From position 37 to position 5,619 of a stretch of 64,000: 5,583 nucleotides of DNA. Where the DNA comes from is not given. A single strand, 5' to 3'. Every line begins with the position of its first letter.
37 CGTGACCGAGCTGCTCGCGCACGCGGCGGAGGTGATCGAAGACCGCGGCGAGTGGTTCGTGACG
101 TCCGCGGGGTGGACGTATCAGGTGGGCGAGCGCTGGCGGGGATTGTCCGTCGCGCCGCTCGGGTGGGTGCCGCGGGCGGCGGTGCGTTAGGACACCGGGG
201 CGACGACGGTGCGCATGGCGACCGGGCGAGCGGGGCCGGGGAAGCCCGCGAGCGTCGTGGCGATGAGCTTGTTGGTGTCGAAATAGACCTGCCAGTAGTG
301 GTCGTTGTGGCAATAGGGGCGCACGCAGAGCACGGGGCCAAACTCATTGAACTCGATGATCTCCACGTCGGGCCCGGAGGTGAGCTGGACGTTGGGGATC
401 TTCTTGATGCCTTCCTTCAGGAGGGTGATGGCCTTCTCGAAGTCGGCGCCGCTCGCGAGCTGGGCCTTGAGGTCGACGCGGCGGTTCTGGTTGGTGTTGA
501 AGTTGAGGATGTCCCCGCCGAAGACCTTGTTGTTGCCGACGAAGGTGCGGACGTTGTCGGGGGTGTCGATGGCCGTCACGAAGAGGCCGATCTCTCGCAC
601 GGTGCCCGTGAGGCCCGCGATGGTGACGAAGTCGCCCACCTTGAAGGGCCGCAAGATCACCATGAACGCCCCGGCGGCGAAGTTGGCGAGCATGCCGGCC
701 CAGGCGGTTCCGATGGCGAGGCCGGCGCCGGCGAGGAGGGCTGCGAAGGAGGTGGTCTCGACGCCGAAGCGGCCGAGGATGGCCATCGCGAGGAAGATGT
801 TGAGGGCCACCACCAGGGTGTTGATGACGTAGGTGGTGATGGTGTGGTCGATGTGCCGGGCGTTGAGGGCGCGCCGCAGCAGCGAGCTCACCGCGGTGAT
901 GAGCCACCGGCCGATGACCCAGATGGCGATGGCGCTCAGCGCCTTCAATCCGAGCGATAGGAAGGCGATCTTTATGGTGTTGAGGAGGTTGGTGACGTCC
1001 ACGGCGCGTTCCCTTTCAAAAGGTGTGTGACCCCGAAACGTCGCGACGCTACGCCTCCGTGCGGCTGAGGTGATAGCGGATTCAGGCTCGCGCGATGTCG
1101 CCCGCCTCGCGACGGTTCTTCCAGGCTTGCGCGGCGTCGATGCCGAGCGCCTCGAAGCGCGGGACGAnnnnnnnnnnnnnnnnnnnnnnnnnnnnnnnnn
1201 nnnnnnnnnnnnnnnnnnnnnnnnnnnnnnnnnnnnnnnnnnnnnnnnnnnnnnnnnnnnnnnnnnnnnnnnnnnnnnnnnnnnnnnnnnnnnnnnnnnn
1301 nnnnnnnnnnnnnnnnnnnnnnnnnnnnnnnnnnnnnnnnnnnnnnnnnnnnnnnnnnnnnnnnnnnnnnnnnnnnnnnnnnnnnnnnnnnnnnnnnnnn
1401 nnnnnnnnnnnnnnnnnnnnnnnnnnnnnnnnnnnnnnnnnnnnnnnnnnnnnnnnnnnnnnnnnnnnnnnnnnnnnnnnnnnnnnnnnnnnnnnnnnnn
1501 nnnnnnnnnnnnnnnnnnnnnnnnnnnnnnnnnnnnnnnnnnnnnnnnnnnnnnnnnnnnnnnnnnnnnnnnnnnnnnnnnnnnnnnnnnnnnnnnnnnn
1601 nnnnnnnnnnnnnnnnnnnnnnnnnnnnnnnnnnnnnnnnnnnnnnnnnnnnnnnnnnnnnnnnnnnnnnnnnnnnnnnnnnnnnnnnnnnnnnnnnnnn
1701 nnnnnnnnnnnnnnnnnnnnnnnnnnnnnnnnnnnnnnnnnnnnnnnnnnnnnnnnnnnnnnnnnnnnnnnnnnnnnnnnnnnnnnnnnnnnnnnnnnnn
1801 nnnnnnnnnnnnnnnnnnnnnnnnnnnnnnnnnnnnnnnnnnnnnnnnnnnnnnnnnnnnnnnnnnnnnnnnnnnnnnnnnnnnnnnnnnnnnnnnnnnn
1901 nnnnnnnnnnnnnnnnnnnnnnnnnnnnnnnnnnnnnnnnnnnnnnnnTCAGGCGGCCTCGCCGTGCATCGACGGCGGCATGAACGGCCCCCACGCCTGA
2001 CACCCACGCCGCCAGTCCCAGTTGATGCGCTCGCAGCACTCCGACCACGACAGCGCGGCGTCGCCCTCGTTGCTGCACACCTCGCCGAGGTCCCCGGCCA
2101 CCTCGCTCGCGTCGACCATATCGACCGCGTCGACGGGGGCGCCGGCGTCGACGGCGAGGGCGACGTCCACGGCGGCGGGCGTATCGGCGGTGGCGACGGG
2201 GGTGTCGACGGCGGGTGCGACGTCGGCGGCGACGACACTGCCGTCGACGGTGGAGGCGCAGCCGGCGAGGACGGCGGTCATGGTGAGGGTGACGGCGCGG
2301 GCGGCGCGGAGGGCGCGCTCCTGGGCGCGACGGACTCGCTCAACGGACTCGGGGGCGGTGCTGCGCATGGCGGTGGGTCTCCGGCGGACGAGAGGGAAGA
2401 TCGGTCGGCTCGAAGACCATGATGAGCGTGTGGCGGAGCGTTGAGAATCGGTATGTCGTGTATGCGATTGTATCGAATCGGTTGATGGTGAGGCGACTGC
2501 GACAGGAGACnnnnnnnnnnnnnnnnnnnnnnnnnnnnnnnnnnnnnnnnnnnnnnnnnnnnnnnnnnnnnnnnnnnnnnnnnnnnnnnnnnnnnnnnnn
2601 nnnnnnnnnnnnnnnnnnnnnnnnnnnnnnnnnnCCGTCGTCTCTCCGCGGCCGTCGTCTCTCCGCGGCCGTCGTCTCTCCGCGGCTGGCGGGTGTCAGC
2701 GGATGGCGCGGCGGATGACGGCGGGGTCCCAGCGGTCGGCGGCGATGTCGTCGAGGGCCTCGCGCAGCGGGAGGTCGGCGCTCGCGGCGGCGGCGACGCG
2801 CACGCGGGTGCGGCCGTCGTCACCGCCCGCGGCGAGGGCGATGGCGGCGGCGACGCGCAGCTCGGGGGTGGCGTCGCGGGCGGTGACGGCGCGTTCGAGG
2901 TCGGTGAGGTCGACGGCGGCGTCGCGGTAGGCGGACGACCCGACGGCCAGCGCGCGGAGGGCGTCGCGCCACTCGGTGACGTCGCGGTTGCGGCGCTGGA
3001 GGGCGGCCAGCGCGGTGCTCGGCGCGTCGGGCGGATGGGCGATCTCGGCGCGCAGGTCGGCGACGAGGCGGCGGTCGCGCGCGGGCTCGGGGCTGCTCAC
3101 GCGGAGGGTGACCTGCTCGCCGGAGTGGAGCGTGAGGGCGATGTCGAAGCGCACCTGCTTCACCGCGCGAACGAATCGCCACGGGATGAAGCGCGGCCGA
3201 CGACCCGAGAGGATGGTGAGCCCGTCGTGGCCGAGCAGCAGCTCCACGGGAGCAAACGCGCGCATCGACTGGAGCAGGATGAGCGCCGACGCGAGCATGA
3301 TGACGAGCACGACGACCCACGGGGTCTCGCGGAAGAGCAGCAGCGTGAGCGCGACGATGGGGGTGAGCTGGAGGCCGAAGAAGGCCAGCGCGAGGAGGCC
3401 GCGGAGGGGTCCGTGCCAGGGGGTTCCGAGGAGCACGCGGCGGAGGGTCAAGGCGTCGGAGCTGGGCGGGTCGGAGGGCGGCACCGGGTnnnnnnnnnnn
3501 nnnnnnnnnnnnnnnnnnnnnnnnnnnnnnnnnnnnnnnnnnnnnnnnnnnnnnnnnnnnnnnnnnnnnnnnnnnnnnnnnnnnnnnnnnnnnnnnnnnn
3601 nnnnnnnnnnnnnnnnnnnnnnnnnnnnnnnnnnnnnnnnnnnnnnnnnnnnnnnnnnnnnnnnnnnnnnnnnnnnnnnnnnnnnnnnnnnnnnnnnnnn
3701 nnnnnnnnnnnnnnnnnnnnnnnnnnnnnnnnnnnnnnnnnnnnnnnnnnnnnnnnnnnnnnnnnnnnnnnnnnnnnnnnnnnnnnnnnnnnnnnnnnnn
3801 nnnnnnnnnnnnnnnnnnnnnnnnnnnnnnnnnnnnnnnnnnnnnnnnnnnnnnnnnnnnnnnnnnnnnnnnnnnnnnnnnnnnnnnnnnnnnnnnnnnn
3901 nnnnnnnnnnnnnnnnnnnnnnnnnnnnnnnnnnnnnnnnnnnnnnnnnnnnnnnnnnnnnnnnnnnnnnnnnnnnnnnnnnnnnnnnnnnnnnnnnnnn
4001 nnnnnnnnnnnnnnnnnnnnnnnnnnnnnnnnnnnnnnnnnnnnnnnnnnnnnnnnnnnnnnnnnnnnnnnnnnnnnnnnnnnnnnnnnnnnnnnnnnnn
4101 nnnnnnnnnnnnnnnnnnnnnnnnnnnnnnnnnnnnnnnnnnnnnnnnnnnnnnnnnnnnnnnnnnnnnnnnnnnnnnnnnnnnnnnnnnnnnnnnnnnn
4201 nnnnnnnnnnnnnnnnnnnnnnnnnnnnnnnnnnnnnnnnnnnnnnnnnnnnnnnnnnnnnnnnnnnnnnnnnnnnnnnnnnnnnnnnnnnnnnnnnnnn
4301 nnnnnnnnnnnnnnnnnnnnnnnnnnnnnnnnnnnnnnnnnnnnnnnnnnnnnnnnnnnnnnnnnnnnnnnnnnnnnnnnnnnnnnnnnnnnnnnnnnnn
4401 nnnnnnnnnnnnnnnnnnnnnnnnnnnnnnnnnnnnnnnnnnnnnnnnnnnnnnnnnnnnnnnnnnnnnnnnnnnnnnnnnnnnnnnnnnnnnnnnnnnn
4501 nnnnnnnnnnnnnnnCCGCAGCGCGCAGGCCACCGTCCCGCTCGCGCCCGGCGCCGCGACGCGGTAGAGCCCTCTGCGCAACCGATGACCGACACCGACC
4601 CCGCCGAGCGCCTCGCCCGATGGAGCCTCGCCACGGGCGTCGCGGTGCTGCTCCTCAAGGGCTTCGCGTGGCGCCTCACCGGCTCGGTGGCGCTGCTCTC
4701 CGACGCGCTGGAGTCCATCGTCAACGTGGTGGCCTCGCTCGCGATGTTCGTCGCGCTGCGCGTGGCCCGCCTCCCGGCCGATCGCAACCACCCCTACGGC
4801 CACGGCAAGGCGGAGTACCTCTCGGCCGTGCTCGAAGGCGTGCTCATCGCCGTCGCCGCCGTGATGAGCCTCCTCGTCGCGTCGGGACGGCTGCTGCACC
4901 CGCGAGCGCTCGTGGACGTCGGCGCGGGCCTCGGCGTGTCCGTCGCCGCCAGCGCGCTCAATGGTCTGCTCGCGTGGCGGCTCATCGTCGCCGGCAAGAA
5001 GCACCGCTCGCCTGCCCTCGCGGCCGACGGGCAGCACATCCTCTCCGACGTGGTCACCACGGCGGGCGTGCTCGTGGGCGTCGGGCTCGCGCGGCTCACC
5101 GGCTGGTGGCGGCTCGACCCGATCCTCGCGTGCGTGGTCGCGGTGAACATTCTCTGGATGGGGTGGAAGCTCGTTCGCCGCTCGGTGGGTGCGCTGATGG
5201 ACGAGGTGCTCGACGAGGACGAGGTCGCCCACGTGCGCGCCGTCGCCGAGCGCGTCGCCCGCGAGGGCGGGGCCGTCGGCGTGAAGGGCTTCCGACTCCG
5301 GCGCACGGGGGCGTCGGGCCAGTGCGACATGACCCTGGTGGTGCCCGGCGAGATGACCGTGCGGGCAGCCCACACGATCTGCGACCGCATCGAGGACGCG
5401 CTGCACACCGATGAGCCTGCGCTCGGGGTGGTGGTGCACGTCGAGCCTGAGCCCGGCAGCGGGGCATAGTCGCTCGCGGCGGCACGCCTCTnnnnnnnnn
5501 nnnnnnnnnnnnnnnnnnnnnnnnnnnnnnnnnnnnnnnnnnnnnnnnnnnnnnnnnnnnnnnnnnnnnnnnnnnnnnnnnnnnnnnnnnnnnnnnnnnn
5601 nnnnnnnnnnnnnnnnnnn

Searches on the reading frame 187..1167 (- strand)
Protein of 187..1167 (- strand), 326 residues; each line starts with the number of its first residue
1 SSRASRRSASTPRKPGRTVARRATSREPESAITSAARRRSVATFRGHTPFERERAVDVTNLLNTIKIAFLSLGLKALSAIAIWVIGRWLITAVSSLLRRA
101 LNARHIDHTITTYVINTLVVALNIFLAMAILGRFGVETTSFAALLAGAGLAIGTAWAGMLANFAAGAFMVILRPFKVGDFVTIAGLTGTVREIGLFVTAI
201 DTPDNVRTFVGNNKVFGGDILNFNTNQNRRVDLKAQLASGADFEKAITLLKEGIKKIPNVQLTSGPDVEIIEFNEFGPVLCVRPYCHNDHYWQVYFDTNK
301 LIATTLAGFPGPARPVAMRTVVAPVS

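Call 77: search_protein_families(library=pfam, proteins=[window:187-1167:-], max_evalue=0.001)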
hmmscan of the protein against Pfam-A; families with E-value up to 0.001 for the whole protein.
window:187-1167:- (326 aa): 2 families
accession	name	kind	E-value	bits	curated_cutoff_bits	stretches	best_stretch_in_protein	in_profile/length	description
PF00924.24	MS_channel_2nd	-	1.2e-15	57.8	20.2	1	159-224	2-67/68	Mechanosensitive ion channel, beta-domain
PF05552.17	MS_channel_1st_1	-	0.00011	22.4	22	1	74-108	15-49/50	Mechanosensitive ion channel, conserved TM helix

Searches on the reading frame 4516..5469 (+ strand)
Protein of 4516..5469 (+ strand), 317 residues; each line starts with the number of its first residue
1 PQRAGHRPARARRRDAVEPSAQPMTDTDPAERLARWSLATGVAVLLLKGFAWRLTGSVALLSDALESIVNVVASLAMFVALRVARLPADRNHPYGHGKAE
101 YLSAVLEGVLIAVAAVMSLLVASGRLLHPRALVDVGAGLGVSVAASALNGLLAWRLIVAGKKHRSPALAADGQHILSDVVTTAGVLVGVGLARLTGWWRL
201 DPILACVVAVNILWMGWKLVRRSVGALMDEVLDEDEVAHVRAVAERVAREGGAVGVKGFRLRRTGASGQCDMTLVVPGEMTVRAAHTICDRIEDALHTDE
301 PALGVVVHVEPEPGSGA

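Call 77: search_protein_families(library=pfam, proteins=[window:4516-5469:+], max_evalue=0.001)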
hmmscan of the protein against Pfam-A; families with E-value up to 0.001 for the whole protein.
window:4516-5469:+ (317 aa): 2 families
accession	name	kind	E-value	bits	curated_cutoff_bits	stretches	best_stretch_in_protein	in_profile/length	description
PF01545.26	Cation_efflux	-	4.7e-41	141.2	26.6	1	38-228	5-198/198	Cation efflux family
PF16916.11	ZT_dimer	-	4.7e-15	55.8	26.7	1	232-312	1-78/78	Dimerisation domain of Zinc Transporter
